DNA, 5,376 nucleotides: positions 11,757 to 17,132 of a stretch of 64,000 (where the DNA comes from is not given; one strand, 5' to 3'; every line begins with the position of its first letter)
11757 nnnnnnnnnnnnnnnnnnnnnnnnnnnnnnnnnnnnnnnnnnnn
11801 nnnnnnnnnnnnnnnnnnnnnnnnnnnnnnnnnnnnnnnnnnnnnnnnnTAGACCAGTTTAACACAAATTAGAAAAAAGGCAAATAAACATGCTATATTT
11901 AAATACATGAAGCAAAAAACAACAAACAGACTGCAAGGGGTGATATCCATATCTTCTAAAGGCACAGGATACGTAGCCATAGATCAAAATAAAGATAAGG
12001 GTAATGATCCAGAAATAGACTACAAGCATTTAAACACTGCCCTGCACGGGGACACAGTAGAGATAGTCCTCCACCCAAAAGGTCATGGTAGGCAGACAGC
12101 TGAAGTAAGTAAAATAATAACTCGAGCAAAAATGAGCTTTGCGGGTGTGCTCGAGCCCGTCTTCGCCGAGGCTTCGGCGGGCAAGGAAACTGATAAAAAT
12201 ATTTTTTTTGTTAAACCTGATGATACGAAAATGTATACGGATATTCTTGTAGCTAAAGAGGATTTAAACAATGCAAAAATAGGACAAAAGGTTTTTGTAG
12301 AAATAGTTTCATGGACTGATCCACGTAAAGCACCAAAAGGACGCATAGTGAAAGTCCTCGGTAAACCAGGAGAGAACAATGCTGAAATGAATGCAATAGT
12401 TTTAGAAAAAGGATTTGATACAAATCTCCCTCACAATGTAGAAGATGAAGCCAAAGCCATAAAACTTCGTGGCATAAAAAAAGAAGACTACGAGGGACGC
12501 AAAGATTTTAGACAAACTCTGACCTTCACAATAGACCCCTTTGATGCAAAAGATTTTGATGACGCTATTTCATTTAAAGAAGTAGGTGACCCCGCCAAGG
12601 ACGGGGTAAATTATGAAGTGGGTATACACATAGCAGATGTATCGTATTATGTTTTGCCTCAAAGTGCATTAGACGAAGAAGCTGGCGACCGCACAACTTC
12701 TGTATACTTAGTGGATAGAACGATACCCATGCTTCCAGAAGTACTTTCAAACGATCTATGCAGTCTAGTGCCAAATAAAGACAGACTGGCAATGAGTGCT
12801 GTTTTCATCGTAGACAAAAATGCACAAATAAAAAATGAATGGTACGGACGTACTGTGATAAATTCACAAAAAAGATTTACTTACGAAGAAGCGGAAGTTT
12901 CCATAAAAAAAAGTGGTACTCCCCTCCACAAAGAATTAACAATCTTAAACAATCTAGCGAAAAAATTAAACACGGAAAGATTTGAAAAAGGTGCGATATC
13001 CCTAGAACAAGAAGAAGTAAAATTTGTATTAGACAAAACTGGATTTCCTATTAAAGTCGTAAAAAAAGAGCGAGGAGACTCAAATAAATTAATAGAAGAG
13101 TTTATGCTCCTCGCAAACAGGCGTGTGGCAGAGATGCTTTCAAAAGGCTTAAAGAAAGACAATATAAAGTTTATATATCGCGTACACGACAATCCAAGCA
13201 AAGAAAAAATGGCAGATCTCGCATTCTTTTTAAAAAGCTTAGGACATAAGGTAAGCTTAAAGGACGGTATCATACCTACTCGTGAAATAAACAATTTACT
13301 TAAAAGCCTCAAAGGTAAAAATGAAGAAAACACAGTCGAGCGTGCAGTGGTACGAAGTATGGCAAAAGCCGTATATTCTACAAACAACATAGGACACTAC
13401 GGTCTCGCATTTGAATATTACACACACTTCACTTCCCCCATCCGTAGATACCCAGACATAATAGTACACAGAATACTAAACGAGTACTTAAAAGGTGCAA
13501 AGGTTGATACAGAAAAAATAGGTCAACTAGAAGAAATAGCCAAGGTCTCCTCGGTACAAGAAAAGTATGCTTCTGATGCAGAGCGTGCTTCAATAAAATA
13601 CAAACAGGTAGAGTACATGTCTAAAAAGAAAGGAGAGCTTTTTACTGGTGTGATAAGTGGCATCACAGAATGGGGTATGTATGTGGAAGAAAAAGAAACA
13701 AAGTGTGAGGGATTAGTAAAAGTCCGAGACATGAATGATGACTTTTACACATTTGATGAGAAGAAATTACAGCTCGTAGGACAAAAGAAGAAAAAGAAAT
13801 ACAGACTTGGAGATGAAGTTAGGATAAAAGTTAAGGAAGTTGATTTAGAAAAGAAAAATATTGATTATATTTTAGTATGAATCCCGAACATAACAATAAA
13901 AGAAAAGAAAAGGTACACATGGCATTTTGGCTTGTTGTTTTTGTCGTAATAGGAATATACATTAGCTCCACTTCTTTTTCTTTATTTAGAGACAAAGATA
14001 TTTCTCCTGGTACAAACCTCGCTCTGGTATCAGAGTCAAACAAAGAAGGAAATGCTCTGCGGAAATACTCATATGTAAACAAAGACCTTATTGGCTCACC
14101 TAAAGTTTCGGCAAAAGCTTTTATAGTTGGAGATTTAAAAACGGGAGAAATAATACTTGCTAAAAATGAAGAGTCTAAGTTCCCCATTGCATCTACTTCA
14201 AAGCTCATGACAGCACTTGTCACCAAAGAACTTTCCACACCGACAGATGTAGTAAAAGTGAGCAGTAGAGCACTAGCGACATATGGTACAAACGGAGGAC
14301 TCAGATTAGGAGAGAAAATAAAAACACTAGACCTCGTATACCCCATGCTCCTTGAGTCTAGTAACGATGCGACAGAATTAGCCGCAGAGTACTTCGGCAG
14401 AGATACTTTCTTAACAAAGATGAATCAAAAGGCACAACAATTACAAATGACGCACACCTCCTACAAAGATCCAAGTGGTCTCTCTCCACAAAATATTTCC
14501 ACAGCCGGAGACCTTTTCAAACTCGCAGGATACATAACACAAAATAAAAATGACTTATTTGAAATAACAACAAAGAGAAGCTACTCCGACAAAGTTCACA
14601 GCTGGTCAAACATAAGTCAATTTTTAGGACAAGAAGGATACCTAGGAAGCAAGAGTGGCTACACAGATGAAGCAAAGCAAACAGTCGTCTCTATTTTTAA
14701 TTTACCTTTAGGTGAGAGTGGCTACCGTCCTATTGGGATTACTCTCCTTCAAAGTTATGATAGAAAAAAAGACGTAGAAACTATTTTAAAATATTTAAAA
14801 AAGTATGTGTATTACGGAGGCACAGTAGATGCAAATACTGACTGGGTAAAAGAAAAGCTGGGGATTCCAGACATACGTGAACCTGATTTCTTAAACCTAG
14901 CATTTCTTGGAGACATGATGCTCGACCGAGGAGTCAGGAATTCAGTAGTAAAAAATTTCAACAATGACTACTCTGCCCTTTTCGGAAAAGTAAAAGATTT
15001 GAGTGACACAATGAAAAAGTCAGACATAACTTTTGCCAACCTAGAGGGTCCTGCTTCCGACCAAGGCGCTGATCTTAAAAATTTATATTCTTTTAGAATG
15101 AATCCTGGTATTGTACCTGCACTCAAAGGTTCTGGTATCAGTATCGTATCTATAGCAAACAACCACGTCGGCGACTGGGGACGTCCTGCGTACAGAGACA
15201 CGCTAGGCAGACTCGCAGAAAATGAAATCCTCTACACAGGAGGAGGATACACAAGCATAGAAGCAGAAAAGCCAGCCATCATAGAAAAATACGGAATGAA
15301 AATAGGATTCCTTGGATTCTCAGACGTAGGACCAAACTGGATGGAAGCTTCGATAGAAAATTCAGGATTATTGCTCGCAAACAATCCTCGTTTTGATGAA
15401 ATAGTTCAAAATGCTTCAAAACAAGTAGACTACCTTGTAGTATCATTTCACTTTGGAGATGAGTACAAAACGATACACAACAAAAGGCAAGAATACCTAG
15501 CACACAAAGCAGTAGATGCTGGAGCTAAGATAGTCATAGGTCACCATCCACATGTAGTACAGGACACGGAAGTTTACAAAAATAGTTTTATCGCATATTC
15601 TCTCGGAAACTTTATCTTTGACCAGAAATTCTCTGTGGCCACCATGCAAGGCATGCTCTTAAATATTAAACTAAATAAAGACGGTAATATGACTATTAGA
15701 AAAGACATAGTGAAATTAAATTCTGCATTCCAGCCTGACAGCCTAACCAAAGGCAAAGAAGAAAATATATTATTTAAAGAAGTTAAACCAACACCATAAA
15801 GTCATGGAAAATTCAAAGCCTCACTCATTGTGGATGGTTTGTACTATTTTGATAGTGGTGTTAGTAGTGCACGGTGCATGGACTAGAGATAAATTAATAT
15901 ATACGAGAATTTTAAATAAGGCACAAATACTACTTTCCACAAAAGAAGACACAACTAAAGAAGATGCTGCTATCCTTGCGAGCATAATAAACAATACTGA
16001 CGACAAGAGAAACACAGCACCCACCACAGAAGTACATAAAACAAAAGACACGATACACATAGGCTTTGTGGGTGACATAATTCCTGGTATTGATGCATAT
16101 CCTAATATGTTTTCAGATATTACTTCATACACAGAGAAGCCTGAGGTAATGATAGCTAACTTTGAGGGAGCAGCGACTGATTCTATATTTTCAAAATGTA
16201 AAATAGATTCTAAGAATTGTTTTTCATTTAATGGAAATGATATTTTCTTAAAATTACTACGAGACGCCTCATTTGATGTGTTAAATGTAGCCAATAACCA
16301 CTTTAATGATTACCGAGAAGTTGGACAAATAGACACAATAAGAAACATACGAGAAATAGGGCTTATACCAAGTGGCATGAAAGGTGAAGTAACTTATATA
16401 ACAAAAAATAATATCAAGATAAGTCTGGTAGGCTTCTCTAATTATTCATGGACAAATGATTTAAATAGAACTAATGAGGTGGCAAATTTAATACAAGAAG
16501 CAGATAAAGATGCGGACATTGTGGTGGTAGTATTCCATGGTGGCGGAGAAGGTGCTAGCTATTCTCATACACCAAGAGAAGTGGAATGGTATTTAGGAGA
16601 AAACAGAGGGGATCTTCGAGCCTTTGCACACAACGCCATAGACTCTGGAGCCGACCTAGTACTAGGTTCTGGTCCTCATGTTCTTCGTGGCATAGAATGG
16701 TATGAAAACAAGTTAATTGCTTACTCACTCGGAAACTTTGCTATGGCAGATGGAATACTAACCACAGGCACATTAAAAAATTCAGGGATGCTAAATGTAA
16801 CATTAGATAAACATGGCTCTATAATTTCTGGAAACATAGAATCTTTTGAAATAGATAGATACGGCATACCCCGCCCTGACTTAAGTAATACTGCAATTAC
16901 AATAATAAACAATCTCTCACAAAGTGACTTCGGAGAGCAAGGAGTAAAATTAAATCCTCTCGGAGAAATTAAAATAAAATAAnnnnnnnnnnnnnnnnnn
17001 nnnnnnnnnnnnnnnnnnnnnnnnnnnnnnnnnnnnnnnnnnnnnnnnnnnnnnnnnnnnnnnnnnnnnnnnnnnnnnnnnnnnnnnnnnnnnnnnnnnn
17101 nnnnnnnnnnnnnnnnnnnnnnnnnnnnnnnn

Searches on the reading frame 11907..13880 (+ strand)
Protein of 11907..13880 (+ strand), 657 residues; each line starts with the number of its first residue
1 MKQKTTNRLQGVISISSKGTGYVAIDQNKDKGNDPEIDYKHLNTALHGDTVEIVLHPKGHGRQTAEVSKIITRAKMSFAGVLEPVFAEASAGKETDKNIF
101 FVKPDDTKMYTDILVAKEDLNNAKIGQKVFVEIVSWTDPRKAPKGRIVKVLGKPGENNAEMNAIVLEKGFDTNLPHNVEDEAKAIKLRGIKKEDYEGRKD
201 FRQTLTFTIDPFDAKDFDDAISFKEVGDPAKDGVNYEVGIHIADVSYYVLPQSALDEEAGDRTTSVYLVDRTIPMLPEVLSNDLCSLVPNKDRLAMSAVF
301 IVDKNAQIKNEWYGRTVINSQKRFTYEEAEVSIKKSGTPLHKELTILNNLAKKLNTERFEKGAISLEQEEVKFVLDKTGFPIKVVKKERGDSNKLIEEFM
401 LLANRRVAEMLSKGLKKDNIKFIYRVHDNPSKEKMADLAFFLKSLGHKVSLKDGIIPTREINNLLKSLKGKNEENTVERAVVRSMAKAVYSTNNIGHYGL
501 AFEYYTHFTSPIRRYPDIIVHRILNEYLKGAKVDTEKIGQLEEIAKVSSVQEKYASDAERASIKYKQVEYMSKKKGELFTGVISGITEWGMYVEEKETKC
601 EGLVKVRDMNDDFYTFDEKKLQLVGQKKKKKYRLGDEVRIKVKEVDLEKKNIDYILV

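Call 53: search_protein_families(library=pfam, proteins=[window:11907-13880:+], max_evalue=0.001)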
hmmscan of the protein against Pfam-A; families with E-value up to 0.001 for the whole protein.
window:11907-13880:+ (657 aa): 5 families
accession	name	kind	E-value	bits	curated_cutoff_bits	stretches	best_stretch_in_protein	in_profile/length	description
PF00773.25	RNB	-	2.4e-109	366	29.3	1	198-529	1-325/326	RNB domain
PF17876.7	CSD2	-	2.7e-22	79.1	26.2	1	101-172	1-71/74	Cold shock domain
PF08206.17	OB_RNB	-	9.4e-12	44.9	24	2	11-69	1-57/58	Ribonuclease B OB domain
PF17849.7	OB_Dis3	-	1e-09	38.8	22.8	1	101-168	3-76/77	Dis3-like cold-shock domain 2 (CSD2)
PF00575.29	S1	-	3.2e-09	37.5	22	1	574-653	3-70/74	S1 RNA binding domain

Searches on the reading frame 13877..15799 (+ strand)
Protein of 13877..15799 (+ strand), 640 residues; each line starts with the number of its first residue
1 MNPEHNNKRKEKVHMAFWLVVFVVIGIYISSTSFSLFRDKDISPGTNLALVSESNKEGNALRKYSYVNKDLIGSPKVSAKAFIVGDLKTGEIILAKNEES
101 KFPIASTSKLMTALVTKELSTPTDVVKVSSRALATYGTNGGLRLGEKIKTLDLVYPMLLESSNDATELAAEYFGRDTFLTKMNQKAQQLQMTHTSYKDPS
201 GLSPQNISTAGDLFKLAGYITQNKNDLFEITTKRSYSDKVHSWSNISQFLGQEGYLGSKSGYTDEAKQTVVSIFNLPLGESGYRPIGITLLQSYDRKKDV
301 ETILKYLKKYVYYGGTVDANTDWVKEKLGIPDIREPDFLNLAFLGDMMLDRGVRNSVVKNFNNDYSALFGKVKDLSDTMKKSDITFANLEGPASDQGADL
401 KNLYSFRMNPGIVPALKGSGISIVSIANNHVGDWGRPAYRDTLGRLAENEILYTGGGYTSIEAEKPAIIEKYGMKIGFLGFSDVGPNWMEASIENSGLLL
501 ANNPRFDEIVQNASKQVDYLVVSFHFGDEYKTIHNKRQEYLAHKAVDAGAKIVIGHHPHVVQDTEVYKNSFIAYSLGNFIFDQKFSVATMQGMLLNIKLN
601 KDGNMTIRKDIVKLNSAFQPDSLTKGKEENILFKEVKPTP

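Call 53: search_protein_families(library=pfam, proteins=[window:13877-15799:+], max_evalue=0.001)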
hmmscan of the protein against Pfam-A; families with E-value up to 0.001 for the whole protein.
window:13877-15799:+ (640 aa): 4 families
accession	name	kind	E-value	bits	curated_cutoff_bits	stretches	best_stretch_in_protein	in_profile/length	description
PF09587.15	PGA_cap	-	2e-67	227.8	27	1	341-583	2-255/255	Bacterial capsule synthesis protein PGA_cap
PF00768.25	Peptidase_S11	-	2.6e-34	119.2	27.6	1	74-272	7-221/239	D-alanyl-D-alanine carboxypeptidase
PF13354.11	Beta-lactamase2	-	4.3e-09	36.5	22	1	83-266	3-193/214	Beta-lactamase enzyme family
PF02113.21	Peptidase_S13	-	0.00065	19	22.8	0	78-116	17-55/444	D-Ala-D-Ala carboxypeptidase 3 (S13) family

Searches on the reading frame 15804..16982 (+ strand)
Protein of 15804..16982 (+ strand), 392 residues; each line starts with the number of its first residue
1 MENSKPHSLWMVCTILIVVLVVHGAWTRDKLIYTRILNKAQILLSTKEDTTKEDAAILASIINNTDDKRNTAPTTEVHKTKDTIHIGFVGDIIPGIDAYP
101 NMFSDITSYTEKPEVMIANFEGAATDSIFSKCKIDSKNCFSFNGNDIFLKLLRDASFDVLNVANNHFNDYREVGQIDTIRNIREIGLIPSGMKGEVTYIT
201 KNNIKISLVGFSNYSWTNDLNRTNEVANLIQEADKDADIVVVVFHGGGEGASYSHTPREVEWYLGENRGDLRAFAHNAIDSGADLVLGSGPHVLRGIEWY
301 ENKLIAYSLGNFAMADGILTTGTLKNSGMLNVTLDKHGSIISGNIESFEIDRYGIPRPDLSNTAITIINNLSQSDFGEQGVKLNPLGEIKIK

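Call 53: search_protein_families(library=pfam, proteins=[window:15804-16982:+], max_evalue=0.001)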
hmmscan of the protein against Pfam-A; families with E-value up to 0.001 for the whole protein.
window:15804-16982:+ (392 aa): 1 family
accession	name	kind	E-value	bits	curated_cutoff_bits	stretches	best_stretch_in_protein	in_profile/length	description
PF09587.15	PGA_cap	-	8.6e-40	137.3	27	1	88-314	4-253/255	Bacterial capsule synthesis protein PGA_cap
